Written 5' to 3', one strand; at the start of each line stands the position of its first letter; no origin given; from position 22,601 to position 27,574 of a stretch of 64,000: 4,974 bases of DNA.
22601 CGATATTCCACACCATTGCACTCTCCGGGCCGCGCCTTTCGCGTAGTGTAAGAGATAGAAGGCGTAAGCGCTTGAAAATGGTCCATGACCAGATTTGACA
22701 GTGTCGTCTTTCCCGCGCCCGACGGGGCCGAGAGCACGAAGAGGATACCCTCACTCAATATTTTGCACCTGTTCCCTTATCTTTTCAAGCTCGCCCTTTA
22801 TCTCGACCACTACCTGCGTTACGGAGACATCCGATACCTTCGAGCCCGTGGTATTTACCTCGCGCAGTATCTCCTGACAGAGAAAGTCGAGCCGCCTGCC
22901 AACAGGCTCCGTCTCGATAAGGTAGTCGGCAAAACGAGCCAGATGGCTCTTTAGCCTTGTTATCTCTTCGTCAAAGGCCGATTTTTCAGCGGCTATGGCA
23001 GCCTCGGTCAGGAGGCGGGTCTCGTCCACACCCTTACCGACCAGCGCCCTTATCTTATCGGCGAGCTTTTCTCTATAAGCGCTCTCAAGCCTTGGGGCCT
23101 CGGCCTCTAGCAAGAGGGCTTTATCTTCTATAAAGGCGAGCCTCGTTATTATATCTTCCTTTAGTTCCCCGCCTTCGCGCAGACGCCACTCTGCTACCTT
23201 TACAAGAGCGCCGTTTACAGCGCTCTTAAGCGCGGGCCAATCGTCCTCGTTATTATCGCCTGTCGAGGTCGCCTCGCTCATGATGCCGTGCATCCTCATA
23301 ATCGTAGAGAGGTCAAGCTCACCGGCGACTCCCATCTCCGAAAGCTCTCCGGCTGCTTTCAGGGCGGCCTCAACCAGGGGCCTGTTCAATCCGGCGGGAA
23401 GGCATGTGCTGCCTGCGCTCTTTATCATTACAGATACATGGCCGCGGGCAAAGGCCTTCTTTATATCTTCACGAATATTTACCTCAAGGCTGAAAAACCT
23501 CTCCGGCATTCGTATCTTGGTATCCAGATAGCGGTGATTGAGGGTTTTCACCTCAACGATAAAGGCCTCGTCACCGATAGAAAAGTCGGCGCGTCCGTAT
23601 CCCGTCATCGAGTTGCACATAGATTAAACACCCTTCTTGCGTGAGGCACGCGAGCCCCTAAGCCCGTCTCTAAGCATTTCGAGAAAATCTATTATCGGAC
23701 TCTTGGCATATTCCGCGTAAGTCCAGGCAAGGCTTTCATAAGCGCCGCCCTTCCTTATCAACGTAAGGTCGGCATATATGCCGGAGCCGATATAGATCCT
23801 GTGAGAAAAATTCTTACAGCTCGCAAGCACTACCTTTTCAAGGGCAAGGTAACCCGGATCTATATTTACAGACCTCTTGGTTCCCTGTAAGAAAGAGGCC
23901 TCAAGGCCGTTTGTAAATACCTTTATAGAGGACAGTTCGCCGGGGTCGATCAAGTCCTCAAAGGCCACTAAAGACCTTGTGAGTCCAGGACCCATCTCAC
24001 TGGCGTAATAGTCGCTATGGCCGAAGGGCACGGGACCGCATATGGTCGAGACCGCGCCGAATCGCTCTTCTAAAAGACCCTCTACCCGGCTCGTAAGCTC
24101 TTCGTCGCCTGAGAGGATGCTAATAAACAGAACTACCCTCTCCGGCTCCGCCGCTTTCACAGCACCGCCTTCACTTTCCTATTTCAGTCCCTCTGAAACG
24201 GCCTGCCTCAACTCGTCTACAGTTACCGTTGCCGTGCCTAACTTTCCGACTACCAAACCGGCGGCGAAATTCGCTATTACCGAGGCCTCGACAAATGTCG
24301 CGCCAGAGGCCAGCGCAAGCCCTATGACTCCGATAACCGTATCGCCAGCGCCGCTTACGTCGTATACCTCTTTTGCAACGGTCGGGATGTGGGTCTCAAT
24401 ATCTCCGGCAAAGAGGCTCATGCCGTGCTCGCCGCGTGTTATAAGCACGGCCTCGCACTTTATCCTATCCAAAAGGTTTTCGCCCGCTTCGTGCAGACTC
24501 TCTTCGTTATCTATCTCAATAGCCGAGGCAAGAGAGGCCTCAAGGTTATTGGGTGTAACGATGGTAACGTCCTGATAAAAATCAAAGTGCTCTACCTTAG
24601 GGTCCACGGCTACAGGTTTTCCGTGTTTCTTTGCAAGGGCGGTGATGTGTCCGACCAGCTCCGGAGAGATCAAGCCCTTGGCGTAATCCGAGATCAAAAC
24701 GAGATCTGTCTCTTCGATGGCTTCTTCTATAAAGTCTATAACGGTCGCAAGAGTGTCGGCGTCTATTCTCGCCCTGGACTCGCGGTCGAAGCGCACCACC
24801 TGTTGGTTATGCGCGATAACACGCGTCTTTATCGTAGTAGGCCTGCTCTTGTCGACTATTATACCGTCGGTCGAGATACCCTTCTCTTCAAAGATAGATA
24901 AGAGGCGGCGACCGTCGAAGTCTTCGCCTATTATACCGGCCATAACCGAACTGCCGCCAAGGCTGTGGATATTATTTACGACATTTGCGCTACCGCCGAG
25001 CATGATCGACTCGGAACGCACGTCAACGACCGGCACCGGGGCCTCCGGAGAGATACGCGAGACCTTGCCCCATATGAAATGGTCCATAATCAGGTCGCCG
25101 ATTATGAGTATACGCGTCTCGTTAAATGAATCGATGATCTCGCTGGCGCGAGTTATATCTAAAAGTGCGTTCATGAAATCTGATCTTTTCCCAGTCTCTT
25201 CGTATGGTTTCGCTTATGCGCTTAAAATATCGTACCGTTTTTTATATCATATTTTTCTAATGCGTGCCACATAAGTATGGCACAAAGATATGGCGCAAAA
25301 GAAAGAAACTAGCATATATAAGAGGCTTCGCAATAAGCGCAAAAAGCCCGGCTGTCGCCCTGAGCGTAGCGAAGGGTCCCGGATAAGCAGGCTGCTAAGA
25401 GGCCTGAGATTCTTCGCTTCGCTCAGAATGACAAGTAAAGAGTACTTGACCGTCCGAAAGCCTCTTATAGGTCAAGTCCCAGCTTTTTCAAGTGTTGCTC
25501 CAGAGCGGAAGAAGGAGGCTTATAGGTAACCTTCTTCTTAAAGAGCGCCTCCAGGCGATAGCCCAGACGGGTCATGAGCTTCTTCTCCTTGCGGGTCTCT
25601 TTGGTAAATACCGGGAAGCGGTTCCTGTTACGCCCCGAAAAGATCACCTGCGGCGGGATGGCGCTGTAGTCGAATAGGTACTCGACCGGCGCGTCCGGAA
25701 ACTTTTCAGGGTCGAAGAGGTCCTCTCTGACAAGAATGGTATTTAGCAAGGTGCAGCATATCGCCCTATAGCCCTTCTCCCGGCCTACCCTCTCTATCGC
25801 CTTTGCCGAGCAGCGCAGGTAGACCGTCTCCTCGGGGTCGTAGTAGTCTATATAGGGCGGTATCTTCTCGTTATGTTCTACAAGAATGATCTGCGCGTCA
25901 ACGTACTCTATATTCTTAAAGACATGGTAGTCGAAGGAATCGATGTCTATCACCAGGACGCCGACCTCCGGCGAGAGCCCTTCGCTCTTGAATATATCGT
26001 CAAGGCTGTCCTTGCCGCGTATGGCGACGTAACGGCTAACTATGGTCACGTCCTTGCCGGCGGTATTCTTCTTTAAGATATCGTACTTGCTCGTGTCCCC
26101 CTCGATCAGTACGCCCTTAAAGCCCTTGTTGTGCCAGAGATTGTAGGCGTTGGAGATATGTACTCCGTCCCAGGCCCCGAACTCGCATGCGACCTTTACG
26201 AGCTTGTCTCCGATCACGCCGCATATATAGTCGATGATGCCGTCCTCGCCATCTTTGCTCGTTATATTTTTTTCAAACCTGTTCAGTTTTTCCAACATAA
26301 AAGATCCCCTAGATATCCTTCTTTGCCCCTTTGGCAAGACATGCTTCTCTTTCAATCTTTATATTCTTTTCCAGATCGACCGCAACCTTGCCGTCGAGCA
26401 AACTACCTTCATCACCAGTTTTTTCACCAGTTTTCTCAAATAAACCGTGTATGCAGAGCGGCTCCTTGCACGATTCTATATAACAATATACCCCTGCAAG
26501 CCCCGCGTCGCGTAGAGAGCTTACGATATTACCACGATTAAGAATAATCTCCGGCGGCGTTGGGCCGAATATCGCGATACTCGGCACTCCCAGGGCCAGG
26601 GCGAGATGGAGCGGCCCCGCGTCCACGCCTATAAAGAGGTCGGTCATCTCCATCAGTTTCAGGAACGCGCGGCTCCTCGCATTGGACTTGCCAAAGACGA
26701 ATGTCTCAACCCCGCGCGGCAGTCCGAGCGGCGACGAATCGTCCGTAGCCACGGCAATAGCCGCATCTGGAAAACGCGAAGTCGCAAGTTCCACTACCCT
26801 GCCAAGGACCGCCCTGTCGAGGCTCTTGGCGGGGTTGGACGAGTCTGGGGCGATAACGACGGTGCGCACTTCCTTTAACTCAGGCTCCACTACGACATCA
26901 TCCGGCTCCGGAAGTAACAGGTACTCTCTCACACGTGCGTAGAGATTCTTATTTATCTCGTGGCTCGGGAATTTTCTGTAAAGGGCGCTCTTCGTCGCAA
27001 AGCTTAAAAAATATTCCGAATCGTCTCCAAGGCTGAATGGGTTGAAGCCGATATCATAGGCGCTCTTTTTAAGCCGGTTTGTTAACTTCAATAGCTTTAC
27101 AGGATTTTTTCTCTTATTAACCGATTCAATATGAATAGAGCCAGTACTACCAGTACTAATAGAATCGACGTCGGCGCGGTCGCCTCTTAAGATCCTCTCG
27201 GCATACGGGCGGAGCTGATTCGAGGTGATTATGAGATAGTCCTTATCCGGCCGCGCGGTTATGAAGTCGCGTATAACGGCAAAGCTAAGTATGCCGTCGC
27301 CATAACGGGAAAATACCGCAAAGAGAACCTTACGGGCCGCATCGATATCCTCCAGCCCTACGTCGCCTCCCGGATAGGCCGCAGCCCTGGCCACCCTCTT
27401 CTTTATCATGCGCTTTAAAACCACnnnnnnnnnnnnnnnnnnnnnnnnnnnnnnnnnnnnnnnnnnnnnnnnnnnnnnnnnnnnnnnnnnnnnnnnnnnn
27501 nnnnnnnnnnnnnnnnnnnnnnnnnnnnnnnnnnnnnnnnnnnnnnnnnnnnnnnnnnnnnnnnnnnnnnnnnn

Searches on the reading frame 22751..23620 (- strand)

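Call 23: search_protein_families(library=pfam, proteins=[window:22751-23620:-], max_evalue=0.00001)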
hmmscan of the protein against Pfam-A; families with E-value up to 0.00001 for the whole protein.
window:22751-23620:- (289 aa): 2 families
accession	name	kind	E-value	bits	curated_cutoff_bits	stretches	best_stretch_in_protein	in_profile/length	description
PF08340.16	YicC-like_C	-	1.1e-41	142.2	27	1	172-289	2-120/120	Endoribonuclease YicC-like, C-terminal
PF03755.18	YicC-like_N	-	3.6e-35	122.1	25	1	3-154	2-155/156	Endoribonuclease YicC-like, N-terminal region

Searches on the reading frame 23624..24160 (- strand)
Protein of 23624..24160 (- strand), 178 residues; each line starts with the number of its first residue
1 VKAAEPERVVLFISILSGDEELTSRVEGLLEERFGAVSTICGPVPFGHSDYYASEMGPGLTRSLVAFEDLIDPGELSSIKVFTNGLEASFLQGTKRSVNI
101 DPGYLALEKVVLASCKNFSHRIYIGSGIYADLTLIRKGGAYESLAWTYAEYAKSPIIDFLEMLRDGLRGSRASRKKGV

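Call 23: search_protein_families(library=pfam, proteins=[window:23624-24160:-], max_evalue=0.00001)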
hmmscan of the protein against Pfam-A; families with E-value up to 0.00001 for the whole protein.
window:23624-24160:- (178 aa): 1 family
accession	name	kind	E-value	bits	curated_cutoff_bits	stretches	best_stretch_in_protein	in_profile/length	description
PF14385.11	DUF4416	-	1.2e-54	185.1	27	1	8-165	2-160/162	Domain of unknown function (DUF4416)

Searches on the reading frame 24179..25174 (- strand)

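Call 23: search_protein_families(library=pfam, proteins=[window:24179-25174:-], max_evalue=0.00001)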
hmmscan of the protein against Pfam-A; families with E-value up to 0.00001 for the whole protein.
window:24179-25174:- (331 aa): 2 families
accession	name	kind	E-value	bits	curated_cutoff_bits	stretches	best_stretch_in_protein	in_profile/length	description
PF00294.29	PfkB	-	1.5e-42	146.5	25.8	1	20-316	2-297/302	pfkB family carbohydrate kinase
PF08543.17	Phos_pyr_kin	-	3.6e-08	33.5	27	1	183-298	98-221/246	Phosphomethylpyrimidine kinase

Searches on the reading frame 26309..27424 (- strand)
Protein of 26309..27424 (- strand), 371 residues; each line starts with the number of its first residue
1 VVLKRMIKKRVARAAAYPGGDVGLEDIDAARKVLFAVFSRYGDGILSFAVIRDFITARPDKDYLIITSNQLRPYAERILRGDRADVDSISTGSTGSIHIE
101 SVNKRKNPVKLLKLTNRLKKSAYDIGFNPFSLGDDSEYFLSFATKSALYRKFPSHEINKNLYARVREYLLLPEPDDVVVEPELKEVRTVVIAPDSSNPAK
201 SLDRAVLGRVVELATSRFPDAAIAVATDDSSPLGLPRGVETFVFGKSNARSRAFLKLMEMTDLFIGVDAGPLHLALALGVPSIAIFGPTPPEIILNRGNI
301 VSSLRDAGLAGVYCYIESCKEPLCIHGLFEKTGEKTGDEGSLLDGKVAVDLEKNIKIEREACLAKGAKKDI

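Call 23: search_protein_families(library=pfam, proteins=[window:26309-27424:-], max_evalue=0.00001)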
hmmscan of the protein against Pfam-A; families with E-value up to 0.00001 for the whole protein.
window:26309-27424:- (371 aa): 1 family
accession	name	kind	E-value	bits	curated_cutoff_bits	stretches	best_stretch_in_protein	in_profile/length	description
PF01075.23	Glyco_transf_9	-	4.3e-10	39.8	22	1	254-292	177-215/247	Glycosyltransferase family 9 (heptosyltransferase)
